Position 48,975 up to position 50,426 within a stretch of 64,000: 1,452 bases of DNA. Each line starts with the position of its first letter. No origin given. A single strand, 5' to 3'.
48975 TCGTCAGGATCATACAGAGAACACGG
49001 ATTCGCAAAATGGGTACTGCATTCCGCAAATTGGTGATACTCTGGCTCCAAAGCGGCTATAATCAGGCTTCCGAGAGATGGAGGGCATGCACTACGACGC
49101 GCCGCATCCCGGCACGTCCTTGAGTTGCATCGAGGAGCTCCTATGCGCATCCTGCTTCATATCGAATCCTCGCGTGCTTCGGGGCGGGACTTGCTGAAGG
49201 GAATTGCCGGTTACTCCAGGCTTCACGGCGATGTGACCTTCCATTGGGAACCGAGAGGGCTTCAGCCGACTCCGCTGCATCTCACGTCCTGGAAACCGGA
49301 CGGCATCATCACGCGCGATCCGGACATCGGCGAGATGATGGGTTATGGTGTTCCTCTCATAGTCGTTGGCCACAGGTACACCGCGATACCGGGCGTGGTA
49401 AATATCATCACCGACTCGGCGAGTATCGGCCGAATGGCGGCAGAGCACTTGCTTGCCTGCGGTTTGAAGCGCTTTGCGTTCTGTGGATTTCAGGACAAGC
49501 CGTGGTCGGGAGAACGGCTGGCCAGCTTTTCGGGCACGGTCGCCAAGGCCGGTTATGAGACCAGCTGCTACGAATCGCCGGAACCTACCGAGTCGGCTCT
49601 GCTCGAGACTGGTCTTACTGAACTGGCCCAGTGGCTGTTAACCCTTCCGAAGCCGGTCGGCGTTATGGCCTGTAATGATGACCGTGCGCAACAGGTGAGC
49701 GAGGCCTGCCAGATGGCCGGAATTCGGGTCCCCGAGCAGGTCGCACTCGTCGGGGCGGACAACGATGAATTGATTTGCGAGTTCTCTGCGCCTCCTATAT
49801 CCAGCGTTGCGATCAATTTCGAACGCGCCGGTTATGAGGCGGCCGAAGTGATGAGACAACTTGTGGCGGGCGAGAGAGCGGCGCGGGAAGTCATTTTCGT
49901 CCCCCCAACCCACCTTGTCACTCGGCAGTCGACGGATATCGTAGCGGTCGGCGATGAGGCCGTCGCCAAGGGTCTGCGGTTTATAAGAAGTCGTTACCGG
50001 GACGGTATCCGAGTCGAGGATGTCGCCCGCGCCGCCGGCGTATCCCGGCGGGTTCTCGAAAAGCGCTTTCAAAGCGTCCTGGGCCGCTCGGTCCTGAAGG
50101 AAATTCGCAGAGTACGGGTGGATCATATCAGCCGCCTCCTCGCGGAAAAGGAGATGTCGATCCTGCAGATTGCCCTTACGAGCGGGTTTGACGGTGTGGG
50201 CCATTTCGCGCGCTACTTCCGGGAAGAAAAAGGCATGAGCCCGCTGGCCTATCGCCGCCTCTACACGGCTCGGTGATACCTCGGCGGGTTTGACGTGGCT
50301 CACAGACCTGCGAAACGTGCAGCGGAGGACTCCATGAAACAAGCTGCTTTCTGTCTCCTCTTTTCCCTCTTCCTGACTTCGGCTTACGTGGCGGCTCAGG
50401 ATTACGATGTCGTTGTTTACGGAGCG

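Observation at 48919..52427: Shared AraC-type operator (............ direct repeats, 21-nt spacing, abutting a TATAAT promoter) links the AraC/XylR regulator, a secreted FAD oxidoreductase and the CarbopepD_reg TonB receptor into one regulon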

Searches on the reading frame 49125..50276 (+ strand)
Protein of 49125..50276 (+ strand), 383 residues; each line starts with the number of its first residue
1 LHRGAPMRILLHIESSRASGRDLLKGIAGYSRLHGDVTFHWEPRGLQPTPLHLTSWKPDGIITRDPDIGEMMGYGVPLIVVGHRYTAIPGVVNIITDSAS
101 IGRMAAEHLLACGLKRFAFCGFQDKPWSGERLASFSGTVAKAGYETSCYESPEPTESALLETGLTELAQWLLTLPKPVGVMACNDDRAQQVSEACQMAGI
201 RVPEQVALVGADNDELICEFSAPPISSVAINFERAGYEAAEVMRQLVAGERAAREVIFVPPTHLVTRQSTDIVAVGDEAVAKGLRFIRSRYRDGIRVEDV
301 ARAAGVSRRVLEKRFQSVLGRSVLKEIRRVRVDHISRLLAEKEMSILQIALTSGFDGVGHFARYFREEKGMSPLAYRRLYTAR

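Call 5: search_protein_families(library=pfam, proteins=[window:49125-50276:+])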
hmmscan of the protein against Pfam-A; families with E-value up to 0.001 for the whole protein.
window:49125-50276:+ (383 aa): 5 families
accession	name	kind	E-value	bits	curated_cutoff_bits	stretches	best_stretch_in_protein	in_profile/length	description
PF13377.12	Peripla_BP_3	-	6.4e-39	134.1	26.5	1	106-270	1-167/167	Periplasmic binding protein-like domain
PF12833.13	HTH_18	-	6.5e-22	78.1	33.6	1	300-378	1-79/80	Helix-turn-helix domain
PF00165.29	HTH_AraC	-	1.9e-14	53.8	26.6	2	343-378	8-42/42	Bacterial regulatory helix-turn-helix proteins, AraC family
PF13407.12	Peripla_BP_4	-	1.7e-08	34.8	35.1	1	75-250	80-257/258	Periplasmic binding protein domain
PF00532.27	Peripla_BP_1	-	1.5e-06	28.3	22.2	1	53-260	53-274/281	Periplasmic binding proteins and sugar binding domain of LacI family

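Call 7: find_homologous_proteins(query=window:49143-50273:+)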
Query window:49143-50273:+ (377 aa): 3511 proteins with E <= 0.001 among 8000 candidates; the best 120 are listed.
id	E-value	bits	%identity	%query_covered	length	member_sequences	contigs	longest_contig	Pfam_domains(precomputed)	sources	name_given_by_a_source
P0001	2.2e-229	779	91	100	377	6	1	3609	PF12833.14,PF13377.13,PF00532.28,PF13407.13,PF00165.30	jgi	-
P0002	5.0e-140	485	59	98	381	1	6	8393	PF12833.14,PF13377.13,PF00165.30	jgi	jgi:LacI family transcriptional regulator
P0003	5.0e-136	472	57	99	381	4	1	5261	PF12833.14,PF13377.13,PF00165.30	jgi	jgi:LacI family transcriptional regulator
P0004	2.7e-134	466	58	99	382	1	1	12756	PF12833.14,PF13377.13,PF00165.30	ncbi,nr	ncbi:MAG: DNA-binding transcriptional regulator [Verrucomicrobia bacterium]|nr:DNA-binding transcrip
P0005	3.7e-133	462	59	99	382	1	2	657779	PF12833.14,PF13377.13,PF13407.13,PF00165.30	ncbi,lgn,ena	-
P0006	2.1e-132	460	57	99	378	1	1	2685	PF12833.14,PF13377.13,PF13407.13,PF00165.30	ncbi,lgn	-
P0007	7.2e-132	458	57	100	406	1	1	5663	PF12833.14,PF13377.13,PF13407.13,PF00165.30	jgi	jgi:LacI family transcriptional regulator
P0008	8.2e-132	458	57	99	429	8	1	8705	PF12833.14,PF13377.13,PF13407.13,PF00165.30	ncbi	-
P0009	1.4e-131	457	56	99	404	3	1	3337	PF12833.14,PF13377.13,PF00165.30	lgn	-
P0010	1.5e-131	457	57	99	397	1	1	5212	PF12833.14,PF13377.13,PF13407.13,PF00165.30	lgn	-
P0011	2.3e-131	456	56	100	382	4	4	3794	PF12833.14,PF13377.13,PF13407.13,PF00165.30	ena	-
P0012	1.5e-130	454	56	99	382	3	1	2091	PF12833.14,PF13377.13,PF13407.13,PF00165.30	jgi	jgi:LacI family transcriptional regulator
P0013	3.0e-130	453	57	99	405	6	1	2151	PF12833.14,PF13377.13,PF13407.13,PF00165.30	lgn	-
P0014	9.9e-130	451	57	99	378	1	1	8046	PF12833.14,PF13377.13,PF13407.13,PF00165.30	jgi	jgi:LacI family transcriptional regulator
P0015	2.6e-129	450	57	99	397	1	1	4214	PF12833.14,PF13377.13,PF00165.30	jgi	jgi:LacI family transcriptional regulator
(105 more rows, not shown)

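Call 9: find_encoding_contigs(protein=P0001, flank=10000, max_places=4)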
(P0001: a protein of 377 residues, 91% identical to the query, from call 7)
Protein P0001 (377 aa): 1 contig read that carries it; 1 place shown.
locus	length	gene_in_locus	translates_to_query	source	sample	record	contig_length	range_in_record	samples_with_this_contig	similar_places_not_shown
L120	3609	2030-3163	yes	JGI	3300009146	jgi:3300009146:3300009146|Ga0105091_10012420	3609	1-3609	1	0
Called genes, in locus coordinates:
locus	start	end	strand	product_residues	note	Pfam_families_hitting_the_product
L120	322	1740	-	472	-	PF02952:Fucose_iso_C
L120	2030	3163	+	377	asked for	PF00532:Peripla_BP_1 (weak), PF13407:Peripla_BP_4 (weak), PF13377:Peripla_BP_3, PF12833:HTH_18, PF00165:HTH_AraC (weak)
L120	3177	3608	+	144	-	?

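Call 25: find_related_loci(query=window:49143-50273:+, collection=metagenome_contigs, flank=7000)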
Query window:49143-50273:+ (377 aa) in metagenome_contigs; peptide patterns used: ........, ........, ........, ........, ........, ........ (x = any residue, [..] = any of these).
545 stretches matched a pattern; 275 encode a relative of the query (tblastn E <= 1e-3); the best 80 are kept; 80 distinct loci.
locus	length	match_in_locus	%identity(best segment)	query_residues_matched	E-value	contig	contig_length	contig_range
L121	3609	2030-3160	91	1-377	0e+0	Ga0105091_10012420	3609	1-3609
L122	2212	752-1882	56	2-377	1e-147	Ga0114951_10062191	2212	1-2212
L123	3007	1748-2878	55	2-377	2e-138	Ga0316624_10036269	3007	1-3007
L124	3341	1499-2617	53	2-375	9e-137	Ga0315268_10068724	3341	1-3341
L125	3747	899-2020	55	2-374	8e-134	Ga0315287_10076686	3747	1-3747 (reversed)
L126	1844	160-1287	55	2-374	6e-138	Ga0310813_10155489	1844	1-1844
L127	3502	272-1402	53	2-372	5e-131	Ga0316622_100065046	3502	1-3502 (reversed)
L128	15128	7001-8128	53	3-377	8e-127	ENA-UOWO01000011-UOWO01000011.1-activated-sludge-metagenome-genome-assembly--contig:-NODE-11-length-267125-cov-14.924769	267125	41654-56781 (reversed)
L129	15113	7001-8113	55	2-374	3e-125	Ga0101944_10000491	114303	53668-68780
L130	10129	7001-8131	50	2-375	1e-123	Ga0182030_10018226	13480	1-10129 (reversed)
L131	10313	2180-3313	51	2-374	2e-117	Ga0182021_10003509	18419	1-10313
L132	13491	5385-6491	50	2-374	2e-117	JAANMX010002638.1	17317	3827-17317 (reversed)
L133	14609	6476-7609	51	2-374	1e-117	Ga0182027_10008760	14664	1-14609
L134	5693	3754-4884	51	2-373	2e-117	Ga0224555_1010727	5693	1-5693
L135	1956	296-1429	51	2-374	7e-125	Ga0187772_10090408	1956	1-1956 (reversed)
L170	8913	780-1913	46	2-377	2e-108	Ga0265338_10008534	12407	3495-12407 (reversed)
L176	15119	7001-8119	46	2-372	8e-106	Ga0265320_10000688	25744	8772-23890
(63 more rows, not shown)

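Call 41: search_solved_structures(query=window:49143-50273:+, max_evalue=0.001, show_alignments=1)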
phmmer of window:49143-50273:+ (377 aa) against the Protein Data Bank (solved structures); distinct sequences matched with E-value up to 0.001: 53.
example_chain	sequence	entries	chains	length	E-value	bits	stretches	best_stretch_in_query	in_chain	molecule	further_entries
4fe4_A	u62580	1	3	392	5.7e-47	163.8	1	2-372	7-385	Xylose operon regulatory protein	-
4fe7_A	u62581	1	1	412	6.9e-47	163.5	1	2-372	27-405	Xylose operon regulatory protein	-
9nt3_D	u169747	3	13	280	1.5e-17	67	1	20-264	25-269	Ancestral LacI Transcription Factor | LacI Transcription Factor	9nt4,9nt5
3k4h_A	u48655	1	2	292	4.3e-13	52.3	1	68-263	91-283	putative transcriptional regulator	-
5ysz_A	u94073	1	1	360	1.1e-12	51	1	57-263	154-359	Transcriptional regulator, LacI family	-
3kke_A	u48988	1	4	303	1.1e-11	47.7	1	35-264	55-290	LacI family Transcriptional regulator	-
3h5o_A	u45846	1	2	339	1.2e-11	47.6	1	68-248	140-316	Transcriptional regulator GntR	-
4o5a_A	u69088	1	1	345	4e-10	42.5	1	83-265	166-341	LacI family transcription regulator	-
3w6v_A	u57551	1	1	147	5.3e-09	38.9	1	269-377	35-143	AdpA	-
3oio_A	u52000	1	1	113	7.6e-09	38.3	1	277-369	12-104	Transcriptional regulator (AraC-type DNA-binding domain-containing proteins)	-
3k9c_A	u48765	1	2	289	9.1e-09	38.1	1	66-268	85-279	Transcriptional regulator, LacI family protein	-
3mn2_A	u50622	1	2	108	1e-08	37.9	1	274-368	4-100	probable AraC family transcriptional regulator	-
3gyb_A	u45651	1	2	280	2e-08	36.9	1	47-259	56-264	Transcriptional regulators (LACI-FAMILY TRANSCRIPTIONAL REGULATORY PROTEIN)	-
3miz_A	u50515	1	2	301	1.1e-07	34.6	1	155-246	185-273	Putative transcriptional regulator protein, LacI family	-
3e3m_A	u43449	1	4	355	1.5e-07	34.1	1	101-247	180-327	Transcriptional regulator, LacI family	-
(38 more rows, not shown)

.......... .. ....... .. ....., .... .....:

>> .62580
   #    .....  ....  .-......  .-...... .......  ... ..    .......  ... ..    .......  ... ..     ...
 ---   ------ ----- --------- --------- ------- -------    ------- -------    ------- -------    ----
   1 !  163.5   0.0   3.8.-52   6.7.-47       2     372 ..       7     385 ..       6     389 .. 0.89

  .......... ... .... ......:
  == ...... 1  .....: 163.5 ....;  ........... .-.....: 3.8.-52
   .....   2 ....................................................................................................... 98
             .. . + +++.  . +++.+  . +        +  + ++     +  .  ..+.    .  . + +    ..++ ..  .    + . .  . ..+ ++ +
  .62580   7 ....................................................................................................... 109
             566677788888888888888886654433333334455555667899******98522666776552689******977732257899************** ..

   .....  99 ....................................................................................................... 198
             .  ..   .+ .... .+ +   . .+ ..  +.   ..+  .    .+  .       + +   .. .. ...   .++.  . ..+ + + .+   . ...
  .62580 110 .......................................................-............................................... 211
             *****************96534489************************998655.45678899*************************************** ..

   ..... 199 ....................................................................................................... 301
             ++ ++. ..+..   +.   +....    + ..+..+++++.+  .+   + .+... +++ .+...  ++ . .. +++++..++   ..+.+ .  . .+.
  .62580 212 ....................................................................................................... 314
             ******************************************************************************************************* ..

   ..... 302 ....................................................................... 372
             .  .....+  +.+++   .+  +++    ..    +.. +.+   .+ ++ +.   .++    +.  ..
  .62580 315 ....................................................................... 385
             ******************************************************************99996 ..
